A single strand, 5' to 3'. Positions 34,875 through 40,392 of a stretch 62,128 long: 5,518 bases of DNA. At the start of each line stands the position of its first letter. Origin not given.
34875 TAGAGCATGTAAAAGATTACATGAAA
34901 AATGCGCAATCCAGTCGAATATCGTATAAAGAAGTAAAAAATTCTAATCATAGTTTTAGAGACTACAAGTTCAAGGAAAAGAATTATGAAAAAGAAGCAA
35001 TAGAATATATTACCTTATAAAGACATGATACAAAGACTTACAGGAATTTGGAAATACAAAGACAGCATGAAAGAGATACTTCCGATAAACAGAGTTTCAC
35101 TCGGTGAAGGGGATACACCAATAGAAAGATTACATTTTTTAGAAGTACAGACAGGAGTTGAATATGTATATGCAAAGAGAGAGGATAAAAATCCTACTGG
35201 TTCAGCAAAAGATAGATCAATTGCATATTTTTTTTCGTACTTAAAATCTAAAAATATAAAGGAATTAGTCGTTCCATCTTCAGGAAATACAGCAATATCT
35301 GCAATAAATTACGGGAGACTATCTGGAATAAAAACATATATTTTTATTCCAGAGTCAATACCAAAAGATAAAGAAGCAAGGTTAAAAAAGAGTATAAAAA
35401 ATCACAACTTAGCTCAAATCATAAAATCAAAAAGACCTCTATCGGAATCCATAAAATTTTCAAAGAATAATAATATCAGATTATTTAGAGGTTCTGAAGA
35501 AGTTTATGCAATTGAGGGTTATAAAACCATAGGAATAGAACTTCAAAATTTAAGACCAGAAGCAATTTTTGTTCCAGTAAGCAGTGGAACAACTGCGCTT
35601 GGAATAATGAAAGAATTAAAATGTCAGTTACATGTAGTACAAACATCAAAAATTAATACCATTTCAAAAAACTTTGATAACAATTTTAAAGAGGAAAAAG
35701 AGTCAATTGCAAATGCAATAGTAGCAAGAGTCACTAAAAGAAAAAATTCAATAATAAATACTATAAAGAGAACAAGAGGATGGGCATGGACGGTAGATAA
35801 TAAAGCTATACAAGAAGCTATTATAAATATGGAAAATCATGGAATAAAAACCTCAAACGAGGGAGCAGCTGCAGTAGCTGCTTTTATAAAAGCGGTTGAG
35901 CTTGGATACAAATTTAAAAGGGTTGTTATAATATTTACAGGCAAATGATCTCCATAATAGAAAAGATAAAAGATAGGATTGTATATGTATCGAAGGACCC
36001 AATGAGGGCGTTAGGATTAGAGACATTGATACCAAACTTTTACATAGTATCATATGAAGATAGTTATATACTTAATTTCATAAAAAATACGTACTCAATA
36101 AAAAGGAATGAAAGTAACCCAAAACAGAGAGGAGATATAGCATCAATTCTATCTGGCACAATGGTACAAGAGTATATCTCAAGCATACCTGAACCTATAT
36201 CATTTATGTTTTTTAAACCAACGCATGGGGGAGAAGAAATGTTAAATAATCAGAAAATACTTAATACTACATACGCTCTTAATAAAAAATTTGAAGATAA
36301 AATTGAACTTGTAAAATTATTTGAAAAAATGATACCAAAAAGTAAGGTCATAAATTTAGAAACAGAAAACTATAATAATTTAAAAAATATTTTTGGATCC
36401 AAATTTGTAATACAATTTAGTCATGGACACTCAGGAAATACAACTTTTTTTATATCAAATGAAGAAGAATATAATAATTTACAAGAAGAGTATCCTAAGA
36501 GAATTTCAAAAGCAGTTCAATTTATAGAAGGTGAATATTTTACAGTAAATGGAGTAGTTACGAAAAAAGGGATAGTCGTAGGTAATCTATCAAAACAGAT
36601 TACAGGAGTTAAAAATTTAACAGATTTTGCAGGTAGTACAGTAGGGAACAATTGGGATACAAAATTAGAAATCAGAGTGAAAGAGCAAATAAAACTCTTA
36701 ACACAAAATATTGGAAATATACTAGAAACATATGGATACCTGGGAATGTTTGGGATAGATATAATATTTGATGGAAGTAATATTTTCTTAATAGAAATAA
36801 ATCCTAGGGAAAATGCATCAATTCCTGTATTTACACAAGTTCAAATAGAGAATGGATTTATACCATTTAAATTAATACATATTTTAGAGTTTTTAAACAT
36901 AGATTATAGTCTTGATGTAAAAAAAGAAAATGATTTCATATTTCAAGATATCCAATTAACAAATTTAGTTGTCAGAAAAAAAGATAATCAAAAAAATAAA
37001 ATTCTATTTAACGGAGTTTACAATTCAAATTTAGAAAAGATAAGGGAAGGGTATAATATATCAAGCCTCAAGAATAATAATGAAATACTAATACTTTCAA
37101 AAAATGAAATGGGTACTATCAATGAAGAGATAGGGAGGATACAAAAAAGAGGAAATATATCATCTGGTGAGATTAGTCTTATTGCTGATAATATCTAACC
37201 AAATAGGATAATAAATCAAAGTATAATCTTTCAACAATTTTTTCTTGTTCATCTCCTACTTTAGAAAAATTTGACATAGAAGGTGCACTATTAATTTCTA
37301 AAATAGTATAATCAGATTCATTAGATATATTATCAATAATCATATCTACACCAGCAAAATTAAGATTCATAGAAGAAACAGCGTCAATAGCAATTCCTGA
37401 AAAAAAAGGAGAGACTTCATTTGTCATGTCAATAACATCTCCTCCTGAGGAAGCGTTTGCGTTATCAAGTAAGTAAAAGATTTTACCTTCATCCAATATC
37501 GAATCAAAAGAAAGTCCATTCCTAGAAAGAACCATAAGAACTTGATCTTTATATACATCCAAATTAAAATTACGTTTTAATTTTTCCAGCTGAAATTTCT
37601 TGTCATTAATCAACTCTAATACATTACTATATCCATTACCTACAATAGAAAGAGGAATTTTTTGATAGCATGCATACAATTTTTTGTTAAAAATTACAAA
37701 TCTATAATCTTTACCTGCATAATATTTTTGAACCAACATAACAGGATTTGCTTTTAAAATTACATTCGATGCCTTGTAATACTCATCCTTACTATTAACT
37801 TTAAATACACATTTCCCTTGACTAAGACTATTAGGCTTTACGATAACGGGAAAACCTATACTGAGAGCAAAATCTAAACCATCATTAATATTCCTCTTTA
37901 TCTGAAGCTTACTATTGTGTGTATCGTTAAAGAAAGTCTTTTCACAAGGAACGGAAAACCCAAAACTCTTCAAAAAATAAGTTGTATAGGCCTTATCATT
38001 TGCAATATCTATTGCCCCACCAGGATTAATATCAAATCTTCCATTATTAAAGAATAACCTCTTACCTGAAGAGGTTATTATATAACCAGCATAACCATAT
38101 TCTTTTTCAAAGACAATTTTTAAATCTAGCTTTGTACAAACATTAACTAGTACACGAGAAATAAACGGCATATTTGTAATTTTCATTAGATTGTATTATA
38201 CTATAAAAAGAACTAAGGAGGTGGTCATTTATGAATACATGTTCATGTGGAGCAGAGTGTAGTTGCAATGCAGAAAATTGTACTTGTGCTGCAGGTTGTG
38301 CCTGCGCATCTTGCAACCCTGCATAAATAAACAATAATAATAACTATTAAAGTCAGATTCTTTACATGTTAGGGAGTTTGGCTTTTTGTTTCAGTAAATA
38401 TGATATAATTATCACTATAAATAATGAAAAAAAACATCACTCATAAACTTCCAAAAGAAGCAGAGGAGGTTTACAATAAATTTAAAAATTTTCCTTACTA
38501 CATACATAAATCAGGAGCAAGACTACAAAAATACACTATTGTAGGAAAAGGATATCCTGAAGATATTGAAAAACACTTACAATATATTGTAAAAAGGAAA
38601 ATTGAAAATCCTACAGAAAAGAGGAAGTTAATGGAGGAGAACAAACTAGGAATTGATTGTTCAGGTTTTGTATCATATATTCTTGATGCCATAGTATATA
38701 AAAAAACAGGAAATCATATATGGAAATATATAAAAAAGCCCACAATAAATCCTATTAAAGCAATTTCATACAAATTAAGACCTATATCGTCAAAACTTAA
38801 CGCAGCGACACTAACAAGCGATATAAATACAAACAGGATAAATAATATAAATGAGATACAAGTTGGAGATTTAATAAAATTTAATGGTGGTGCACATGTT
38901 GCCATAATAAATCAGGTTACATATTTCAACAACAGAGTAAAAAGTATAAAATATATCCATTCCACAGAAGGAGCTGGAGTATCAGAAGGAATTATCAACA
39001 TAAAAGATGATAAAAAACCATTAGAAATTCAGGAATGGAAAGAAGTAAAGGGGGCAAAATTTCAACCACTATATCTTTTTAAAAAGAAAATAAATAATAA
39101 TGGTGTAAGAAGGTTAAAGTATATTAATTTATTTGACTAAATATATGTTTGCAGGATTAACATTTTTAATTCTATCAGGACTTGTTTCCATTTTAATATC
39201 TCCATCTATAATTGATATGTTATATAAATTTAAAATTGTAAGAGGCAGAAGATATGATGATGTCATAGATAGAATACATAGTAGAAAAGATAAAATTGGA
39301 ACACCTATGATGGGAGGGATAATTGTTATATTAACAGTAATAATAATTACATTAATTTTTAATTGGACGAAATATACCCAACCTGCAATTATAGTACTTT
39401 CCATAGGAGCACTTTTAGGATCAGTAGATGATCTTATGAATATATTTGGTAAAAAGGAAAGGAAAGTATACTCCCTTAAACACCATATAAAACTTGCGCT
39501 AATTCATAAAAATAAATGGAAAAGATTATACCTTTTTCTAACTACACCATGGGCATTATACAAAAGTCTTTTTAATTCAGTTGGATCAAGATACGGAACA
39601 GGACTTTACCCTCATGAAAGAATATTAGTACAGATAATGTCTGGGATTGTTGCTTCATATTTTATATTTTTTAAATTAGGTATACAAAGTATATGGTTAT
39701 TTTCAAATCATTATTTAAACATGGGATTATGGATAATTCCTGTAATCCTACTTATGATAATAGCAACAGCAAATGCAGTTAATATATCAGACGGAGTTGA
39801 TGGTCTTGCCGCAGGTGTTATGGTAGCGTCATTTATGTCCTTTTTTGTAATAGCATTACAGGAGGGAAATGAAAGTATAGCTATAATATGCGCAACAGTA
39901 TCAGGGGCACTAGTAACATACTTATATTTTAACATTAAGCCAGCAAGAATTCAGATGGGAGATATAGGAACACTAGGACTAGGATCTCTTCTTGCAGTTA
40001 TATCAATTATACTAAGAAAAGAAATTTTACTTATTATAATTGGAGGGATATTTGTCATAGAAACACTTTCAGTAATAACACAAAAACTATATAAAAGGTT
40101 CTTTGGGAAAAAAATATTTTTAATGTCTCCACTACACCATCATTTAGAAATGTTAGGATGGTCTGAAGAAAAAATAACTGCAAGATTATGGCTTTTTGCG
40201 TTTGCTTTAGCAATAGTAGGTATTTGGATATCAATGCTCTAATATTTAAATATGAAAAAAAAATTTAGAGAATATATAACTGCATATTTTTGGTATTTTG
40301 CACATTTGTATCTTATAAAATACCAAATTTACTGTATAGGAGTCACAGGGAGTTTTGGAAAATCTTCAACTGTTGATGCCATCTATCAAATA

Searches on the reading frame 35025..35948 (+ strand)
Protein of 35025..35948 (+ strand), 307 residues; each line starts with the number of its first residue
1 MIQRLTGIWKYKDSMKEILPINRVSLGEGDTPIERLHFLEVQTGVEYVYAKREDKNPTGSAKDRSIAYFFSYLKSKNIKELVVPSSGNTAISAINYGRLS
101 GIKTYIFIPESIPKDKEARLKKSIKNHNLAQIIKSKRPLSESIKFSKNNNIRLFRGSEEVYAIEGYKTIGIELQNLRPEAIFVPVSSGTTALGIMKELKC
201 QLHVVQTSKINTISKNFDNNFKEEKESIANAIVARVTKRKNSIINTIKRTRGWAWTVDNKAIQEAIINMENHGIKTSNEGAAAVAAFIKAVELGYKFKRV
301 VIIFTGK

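Call 88: search_protein_families(library=pfam, proteins=[window:35025-35948:+], max_evalue=0.00001)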
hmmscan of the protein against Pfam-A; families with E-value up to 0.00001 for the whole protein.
window:35025-35948:+ (307 aa): 1 family
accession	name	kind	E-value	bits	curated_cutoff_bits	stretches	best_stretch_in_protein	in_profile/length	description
PF00291.31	PALP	-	2.1e-46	159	35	1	24-306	1-295/295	Pyridoxal-phosphate dependent enzyme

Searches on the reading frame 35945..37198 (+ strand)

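Call 88: search_protein_families(library=pfam, proteins=[window:35945-37198:+], max_evalue=0.00001)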
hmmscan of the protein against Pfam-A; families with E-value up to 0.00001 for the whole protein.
window:35945-37198:+ (417 aa): 1 family
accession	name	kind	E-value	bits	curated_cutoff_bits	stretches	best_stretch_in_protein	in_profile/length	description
PF02655.19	ATP-grasp_3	-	1.2e-11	45.4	23.2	1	117-291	2-159/160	ATP-grasp domain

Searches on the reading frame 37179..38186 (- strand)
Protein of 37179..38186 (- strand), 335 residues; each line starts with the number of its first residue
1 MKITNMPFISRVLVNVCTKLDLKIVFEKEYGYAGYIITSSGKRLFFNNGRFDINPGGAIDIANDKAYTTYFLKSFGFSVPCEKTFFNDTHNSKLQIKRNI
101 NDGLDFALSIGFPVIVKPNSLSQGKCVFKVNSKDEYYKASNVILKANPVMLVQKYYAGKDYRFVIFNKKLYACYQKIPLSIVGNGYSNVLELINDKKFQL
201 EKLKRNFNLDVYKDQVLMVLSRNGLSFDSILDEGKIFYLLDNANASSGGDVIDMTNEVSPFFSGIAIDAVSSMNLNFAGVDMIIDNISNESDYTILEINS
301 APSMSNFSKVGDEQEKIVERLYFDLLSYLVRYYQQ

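Call 88: search_protein_families(library=pfam, proteins=[window:37179-38186:-], max_evalue=0.00001)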
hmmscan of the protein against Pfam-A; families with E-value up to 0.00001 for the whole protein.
window:37179-38186:- (335 aa): 2 families
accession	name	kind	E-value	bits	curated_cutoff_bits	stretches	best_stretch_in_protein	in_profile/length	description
PF08443.16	RimK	-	1e-09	38.7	21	0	258-310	127-175/188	RimK-like ATP-grasp domain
PF07478.18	Dala_Dala_lig_C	-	6.3e-06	26.3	24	0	108-167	33-92/204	D-ala D-ala ligase C-terminus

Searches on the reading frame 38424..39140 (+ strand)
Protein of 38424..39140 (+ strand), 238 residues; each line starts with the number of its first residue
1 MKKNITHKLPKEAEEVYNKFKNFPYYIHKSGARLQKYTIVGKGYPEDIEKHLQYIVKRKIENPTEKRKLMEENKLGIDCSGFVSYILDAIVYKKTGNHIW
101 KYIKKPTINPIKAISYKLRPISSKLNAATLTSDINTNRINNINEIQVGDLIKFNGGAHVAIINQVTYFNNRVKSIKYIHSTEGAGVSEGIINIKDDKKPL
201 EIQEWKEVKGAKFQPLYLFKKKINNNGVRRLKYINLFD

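Call 21: search_protein_families(library=pfam, proteins=[window:38424-39140:+], max_evalue=0.01)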
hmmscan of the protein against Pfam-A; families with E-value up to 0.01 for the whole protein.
window:38424-39140:+ (238 aa): 2 families
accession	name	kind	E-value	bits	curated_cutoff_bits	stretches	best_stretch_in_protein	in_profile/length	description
PF00877.26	NLPC_P60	-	9.6e-05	22.8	23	1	74-185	11-85/105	NlpC/P60 family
PF12671.13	Amidase_6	-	0.0002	21.9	23.2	1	71-167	24-130/163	Putative amidase domain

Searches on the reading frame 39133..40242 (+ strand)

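Call 88: search_protein_families(library=pfam, proteins=[window:39133-40242:+], max_evalue=0.00001)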
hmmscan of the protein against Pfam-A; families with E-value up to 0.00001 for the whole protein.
window:39133-40242:+ (369 aa): 1 family
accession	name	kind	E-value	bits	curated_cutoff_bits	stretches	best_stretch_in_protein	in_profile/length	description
PF00953.26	Glycos_transf_4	-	2.1e-28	99.7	27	1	158-294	23-159/160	Glycosyl transferase family 4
